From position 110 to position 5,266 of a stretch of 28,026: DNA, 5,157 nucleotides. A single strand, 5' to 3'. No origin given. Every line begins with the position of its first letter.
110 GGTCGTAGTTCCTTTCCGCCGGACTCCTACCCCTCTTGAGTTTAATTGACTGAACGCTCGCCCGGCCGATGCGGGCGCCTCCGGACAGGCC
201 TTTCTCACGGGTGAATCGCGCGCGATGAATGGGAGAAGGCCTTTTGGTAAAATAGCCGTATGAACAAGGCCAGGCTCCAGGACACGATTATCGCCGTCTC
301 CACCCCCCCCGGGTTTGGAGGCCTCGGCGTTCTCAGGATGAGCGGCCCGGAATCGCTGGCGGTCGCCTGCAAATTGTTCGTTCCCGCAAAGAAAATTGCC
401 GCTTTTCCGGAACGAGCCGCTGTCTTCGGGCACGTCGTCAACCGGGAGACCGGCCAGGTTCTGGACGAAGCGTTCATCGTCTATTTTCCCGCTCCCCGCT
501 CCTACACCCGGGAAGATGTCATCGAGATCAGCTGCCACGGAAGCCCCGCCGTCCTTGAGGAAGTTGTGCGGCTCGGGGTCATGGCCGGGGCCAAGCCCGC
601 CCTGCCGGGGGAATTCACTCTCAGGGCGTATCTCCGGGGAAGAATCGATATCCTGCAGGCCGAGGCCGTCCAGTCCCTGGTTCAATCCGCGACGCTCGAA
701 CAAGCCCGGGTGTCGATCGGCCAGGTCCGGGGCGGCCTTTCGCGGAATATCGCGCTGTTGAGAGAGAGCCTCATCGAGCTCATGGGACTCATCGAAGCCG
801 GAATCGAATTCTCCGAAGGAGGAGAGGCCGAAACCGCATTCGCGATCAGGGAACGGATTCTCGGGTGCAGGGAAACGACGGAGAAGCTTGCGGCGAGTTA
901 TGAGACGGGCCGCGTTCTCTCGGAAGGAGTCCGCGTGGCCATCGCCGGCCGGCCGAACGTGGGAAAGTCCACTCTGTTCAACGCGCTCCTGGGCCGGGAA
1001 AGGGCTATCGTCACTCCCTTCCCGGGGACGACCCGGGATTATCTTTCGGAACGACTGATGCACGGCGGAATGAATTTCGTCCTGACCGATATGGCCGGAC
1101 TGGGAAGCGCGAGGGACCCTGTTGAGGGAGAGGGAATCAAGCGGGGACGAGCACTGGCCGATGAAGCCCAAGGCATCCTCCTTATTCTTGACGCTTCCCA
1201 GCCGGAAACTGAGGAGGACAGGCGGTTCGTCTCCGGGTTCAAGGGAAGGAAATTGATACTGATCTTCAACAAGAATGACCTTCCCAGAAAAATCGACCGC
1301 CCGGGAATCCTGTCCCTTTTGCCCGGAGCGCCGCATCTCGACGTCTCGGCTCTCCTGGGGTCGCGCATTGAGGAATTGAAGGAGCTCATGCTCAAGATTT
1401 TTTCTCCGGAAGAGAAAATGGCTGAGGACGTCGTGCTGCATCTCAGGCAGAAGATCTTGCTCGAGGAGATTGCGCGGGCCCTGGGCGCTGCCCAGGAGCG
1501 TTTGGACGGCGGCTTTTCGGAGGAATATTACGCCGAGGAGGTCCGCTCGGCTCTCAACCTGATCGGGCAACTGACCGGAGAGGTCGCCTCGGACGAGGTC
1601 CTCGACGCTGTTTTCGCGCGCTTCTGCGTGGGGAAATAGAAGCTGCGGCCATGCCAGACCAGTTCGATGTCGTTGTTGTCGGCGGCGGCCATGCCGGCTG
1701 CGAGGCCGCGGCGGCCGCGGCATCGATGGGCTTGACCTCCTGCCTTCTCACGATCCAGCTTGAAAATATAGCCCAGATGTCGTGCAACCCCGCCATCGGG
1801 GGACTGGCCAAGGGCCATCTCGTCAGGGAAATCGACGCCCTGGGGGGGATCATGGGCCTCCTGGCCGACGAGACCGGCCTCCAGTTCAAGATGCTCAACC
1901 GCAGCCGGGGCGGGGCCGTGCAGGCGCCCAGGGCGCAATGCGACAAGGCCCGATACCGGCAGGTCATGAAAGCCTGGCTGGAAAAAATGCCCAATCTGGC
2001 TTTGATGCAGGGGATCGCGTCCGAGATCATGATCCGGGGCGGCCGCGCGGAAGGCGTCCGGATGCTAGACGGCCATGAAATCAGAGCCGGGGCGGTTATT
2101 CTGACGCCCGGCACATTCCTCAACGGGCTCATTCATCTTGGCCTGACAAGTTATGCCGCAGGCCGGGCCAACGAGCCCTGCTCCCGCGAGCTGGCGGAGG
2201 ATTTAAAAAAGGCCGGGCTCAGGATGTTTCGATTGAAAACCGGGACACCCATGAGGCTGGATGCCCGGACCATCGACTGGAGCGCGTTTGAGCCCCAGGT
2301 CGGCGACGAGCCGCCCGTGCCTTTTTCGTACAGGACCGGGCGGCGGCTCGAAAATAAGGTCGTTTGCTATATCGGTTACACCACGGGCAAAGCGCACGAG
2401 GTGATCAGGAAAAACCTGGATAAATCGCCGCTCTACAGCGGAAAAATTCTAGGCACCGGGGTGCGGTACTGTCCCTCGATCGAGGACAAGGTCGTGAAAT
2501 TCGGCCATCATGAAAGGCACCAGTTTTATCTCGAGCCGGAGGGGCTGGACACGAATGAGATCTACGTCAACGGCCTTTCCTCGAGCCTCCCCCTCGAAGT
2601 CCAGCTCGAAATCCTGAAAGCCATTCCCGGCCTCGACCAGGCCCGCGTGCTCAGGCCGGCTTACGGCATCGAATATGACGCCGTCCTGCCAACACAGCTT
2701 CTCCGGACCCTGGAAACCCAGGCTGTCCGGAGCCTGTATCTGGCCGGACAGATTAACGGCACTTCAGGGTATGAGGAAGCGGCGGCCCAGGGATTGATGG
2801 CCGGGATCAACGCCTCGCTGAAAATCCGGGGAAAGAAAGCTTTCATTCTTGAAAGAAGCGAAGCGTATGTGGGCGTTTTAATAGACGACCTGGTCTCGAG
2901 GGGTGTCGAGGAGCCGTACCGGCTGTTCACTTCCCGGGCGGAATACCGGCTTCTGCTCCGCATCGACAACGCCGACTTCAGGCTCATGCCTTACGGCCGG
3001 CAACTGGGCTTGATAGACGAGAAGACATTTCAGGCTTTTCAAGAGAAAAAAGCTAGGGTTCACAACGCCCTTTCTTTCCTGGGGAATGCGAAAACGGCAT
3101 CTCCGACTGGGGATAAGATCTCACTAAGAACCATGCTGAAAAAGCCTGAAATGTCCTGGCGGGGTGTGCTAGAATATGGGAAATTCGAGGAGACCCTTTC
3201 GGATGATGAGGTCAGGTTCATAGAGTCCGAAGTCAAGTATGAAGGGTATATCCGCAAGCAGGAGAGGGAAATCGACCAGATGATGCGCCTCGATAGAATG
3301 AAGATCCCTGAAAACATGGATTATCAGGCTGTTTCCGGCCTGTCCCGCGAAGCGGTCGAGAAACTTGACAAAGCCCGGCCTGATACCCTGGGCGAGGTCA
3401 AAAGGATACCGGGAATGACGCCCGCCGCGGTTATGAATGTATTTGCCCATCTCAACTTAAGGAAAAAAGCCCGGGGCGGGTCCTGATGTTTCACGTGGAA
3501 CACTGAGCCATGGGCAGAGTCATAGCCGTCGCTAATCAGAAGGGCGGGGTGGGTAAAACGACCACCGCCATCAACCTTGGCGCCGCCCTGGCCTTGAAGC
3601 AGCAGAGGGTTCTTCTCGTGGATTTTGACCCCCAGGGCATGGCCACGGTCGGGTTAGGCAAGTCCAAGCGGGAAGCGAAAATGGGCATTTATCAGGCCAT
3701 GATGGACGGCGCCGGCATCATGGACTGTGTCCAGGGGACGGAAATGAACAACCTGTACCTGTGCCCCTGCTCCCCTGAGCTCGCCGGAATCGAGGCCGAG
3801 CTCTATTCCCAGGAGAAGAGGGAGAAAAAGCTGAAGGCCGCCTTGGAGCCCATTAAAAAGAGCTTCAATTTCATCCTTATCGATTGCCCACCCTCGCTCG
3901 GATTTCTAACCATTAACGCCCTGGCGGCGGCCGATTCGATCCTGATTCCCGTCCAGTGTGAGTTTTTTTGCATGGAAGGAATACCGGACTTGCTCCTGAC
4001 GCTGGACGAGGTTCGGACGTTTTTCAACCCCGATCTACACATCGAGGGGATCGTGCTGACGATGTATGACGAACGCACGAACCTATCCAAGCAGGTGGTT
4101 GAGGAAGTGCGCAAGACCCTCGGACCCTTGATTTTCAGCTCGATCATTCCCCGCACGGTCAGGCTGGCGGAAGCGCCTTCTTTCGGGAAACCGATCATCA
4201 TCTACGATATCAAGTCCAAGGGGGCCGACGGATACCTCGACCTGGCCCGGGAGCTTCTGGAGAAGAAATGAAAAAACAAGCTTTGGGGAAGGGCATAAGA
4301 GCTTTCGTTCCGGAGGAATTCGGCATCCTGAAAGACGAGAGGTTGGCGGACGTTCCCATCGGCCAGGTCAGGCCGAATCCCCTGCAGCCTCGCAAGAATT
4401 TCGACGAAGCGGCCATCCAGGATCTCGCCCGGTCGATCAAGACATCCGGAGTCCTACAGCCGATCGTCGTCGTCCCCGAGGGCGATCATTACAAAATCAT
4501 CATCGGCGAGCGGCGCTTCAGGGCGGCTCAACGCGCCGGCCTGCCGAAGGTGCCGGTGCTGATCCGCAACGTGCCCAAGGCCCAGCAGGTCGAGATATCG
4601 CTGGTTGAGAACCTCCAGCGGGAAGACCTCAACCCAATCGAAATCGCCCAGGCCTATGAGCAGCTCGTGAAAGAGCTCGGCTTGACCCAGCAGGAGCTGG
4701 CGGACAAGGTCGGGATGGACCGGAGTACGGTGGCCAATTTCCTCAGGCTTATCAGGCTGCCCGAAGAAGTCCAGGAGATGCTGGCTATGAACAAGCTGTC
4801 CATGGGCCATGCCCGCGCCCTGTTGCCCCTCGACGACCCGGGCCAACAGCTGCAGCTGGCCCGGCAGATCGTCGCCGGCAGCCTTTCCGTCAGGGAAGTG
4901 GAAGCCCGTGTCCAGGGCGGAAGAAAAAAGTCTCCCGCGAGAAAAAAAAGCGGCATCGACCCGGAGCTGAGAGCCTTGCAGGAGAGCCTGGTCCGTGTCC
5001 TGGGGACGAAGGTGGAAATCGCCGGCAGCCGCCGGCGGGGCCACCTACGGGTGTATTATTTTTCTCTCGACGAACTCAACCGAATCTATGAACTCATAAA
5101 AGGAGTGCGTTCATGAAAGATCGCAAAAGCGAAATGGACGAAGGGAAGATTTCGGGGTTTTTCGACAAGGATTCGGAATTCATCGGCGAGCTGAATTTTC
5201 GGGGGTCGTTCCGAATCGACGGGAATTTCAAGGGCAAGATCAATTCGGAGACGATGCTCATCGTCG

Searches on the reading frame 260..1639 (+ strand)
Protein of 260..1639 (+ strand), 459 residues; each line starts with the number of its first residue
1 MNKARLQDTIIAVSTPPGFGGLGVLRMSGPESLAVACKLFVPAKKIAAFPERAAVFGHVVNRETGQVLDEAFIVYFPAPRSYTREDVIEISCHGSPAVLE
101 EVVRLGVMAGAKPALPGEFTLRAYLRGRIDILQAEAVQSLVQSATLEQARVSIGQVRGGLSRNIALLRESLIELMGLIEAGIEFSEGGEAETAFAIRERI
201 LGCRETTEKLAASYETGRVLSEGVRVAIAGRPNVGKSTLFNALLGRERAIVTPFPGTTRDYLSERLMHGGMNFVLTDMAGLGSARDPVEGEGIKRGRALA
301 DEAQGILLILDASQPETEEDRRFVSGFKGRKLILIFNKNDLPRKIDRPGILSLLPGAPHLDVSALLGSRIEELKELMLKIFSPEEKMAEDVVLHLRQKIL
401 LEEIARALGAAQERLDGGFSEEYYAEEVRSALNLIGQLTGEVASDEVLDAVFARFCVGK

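Call 66: search_protein_families(library=pfam, proteins=[window:260-1639:+], max_evalue=0.00001)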
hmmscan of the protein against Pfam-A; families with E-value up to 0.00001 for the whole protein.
window:260-1639:+ (459 aa): 4 families
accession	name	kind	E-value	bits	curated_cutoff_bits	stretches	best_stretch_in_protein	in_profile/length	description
PF12631.12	MnmE_helical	-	2.5e-42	145.8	40.1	1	132-456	2-211/211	MnmE helical domain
PF10396.14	TrmE_N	-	1.3e-36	125.8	29.8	1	9-128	1-117/117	GTP-binding protein TrmE N-terminus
PF01926.29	MMR_HSR1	-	5.6e-24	84.9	21.9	1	225-338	1-113/113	50S ribosome-binding GTPase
PF02421.24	FeoB_N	-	5.3e-13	49.2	27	1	225-317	2-93/156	Ferrous iron transport protein B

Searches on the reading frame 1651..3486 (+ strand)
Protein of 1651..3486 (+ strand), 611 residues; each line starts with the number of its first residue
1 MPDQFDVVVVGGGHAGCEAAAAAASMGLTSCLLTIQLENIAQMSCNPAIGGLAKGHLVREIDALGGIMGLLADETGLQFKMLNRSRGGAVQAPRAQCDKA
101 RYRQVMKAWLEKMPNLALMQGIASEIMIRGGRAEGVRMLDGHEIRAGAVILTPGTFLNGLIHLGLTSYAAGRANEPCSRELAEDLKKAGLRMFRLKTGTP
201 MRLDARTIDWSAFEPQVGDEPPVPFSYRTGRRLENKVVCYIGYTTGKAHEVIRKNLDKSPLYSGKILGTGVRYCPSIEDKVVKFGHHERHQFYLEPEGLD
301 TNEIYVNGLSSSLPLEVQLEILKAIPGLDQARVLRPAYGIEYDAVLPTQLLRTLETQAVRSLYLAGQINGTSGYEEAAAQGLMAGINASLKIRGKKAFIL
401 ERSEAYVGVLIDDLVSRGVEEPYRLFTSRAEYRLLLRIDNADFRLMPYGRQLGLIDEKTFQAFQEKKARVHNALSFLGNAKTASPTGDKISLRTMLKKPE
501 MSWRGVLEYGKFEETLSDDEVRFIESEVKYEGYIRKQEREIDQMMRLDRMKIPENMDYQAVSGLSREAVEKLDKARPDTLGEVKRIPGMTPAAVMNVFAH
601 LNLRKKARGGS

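Call 66: search_protein_families(library=pfam, proteins=[window:1651-3486:+], max_evalue=0.00001)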
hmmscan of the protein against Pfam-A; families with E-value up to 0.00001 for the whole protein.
window:1651-3486:+ (611 aa): 4 families
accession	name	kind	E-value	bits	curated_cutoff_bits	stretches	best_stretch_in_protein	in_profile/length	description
PF01134.28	GIDA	-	1.3e-154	515.5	22.1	1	6-396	1-391/391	Glucose inhibited division protein A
PF13932.14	SAM_GIDA_C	-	1.1e-21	76.8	27.1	1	543-596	2-55/57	tRNA modifying enzyme MnmG/GidA C-terminal helical bundle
PF21680.2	GIDA_C_1st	-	4.6e-10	40.6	24.7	1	458-538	2-96/96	tRNA modifying enzyme MnmG/GidA C-terminal helical domain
PF12831.13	FAD_oxidored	-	2.3e-07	30.9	27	1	6-176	1-165/416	FAD dependent oxidoreductase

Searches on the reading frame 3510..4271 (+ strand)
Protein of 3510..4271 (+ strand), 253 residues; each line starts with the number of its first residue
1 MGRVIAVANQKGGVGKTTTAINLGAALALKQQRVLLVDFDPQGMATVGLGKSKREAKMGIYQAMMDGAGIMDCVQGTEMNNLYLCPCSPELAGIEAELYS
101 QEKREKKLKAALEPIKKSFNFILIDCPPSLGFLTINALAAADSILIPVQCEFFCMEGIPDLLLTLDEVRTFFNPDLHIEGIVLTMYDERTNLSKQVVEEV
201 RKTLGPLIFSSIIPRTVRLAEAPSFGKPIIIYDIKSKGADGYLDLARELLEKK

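Call 66: search_protein_families(library=pfam, proteins=[window:3510-4271:+], max_evalue=0.00001)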
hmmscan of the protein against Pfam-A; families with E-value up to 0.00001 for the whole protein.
window:3510-4271:+ (253 aa): 6 families
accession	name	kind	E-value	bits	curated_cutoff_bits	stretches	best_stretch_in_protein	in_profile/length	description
PF13614.12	AAA_31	-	1.2e-60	204.9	27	1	3-178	2-177/177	AAA domain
PF01656.29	CbiA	-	1.6e-27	96.4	25.4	1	5-229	1-125/125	CobQ/CobB/MinD/ParA nucleotide binding domain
PF06564.18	CBP_BcsQ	-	1.2e-13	51.6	21.3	1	4-154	3-151/234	Cellulose biosynthesis protein BcsQ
PF09140.17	MipZ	-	4.2e-12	46.4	20.7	0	3-41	1-39/262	ATPase MipZ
PF10609.15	ParA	-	3.8e-09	36.8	27.1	1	3-54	4-55/246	NUBPL iron-transfer P-loop NTPase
PF00142.24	Fer4_NifH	-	3.3e-07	30.5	25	0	10-47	7-44/271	4Fe-4S iron sulfur cluster binding proteins, NifH/frxC family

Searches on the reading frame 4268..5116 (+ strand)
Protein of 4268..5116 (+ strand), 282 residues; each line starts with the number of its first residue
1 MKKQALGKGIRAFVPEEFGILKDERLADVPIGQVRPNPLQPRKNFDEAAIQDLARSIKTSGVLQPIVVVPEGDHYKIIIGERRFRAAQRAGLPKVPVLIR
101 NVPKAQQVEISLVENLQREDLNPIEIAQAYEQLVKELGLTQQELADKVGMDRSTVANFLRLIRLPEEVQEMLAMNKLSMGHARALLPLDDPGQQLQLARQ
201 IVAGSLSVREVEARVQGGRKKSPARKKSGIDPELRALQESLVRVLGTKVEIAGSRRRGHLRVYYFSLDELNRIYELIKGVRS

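Call 66: search_protein_families(library=pfam, proteins=[window:4268-5116:+], max_evalue=0.00001)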
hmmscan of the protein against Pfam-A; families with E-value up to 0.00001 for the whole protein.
window:4268-5116:+ (282 aa): 4 families
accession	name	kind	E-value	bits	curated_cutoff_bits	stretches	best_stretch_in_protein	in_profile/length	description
PF17762.8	HTH_ParB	-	3.7e-38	130.2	22.6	1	119-216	1-98/102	ParB HTH domain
PF02195.25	ParB_N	-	1.8e-31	108.5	26.3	1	25-117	2-95/95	ParB N-terminal domain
PF23552.2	ParB_C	-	1e-10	41.4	23.8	1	231-278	2-50/50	ParB dimerisation domain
PF01381.28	HTH_3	-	1.8e-06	28.4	23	1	132-163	3-34/55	Helix-turn-helix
